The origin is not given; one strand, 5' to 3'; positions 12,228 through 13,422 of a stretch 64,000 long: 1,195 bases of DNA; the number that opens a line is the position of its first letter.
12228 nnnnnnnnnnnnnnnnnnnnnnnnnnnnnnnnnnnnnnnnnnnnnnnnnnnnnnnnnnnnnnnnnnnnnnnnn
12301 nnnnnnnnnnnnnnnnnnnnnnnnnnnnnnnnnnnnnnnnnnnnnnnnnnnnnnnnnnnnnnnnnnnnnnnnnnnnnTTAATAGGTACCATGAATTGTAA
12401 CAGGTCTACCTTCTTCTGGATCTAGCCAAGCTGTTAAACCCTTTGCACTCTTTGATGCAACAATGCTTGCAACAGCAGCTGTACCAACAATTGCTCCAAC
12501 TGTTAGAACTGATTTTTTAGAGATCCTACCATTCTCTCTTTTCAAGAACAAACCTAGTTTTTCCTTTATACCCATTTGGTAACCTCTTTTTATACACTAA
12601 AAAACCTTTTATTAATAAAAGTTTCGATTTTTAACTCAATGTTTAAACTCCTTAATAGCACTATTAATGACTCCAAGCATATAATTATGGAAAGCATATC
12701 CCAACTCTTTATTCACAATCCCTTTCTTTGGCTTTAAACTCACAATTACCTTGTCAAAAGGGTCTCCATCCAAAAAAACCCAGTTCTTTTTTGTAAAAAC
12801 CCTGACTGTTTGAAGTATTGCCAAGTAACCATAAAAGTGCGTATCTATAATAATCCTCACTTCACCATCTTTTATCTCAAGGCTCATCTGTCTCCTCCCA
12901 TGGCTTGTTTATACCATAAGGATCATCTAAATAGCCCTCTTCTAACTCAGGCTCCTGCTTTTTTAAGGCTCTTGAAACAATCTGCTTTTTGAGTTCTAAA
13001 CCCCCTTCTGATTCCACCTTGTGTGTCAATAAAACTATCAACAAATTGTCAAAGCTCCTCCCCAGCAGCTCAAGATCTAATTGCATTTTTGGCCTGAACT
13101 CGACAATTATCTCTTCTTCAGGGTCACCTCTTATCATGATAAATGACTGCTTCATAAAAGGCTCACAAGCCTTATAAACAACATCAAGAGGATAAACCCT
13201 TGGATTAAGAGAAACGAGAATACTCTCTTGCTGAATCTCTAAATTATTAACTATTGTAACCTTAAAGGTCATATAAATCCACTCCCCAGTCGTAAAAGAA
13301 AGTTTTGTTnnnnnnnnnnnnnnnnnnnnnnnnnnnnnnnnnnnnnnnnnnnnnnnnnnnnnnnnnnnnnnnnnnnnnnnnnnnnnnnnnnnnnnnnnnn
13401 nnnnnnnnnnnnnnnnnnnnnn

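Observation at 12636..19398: Type IV pilin-like locus: A24 prepilin peptidase, two class-III-signal-peptide proteins and an 871-aa Cys-rich secreted protein, without pilus ATPase or platform genes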

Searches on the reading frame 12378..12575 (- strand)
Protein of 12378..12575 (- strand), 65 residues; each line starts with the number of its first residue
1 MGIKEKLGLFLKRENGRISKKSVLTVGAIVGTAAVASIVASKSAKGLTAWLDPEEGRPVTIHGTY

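Call 3: search_protein_families(library=pfam, proteins=[window:12378-12575:-], max_evalue=1)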
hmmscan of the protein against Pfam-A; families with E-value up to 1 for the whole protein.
window:12378-12575:- (65 aa): 0 families

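Call 4: search_protein_families(library=ncbifam, proteins=[window:12378-12575:-], max_evalue=1)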
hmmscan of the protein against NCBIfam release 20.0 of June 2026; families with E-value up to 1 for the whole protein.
window:12378-12575:- (65 aa): 1 family
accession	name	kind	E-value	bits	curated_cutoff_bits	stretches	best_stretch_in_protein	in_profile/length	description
NF038309.1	HisXaaSer_A3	equivalog_domain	0.0021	17.8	65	1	3-30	5-32/81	His-Xaa-Ser repeat protein HxsA3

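Call 79: search_protein_families(library=padloc, proteins=[window:12378-12575:-], max_evalue=0.01)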
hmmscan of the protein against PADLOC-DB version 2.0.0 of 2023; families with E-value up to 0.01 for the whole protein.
window:12378-12575:- (65 aa): 0 families

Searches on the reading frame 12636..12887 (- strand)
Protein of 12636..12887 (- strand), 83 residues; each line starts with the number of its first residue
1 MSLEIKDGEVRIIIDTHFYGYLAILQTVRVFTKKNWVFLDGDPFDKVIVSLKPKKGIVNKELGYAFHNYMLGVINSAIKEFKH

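Call 3: search_protein_families(library=pfam, proteins=[window:12636-12887:-], max_evalue=1)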
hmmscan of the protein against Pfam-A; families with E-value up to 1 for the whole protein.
window:12636-12887:- (83 aa): 0 families

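Call 4: search_protein_families(library=ncbifam, proteins=[window:12636-12887:-], max_evalue=1)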
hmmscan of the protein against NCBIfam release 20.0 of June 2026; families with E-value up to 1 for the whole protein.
window:12636-12887:- (83 aa): 1 family
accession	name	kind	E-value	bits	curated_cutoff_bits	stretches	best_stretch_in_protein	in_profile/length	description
NF038315.1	HxsD_rel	equivalog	0.0013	18.9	41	1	15-74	4-61/62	HxsD-like protein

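Call 79: search_protein_families(library=padloc, proteins=[window:12636-12887:-], max_evalue=0.01)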
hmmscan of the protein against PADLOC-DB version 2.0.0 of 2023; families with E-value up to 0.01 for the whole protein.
window:12636-12887:- (83 aa): 0 families

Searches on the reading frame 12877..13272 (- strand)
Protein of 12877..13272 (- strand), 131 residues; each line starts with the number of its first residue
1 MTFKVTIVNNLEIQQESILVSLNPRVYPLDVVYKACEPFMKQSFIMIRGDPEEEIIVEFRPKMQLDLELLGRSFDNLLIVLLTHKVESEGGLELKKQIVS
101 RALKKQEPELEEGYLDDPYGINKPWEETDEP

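Call 3: search_protein_families(library=pfam, proteins=[window:12877-13272:-], max_evalue=1)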
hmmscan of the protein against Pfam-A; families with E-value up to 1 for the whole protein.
window:12877-13272:- (131 aa): 0 families

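Call 4: search_protein_families(library=ncbifam, proteins=[window:12877-13272:-], max_evalue=1)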
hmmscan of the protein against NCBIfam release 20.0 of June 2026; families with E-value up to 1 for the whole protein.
window:12877-13272:- (131 aa): 2 families
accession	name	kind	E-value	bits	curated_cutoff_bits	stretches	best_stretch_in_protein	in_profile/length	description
NF038315.1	HxsD_rel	equivalog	0.009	16.2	41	1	21-81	2-60/62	HxsD-like protein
TIGR03976.1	chp_LLNDYxLRE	equivalog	0.011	16.1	50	1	24-104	3-85/90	His-Xaa-Ser system protein HxsD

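Call 9: find_encoding_contigs(protein=window:12877-13272:-, flank=10000, max_places=6)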
Protein window:12877-13272:- (131 aa): 1 contig read that carries it; 1 place shown.
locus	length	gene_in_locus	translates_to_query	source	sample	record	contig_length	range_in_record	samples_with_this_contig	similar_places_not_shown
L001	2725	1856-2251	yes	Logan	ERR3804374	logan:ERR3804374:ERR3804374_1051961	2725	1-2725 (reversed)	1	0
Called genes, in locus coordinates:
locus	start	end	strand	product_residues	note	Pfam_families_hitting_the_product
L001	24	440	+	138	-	-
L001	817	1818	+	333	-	-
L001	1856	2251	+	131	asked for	PF27806:HxsD (weak)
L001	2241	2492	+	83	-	-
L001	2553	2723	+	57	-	?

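Call 79: search_protein_families(library=padloc, proteins=[window:12877-13272:-], max_evalue=0.01)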
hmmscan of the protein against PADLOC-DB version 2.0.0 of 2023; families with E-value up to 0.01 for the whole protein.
window:12877-13272:- (131 aa): 0 families
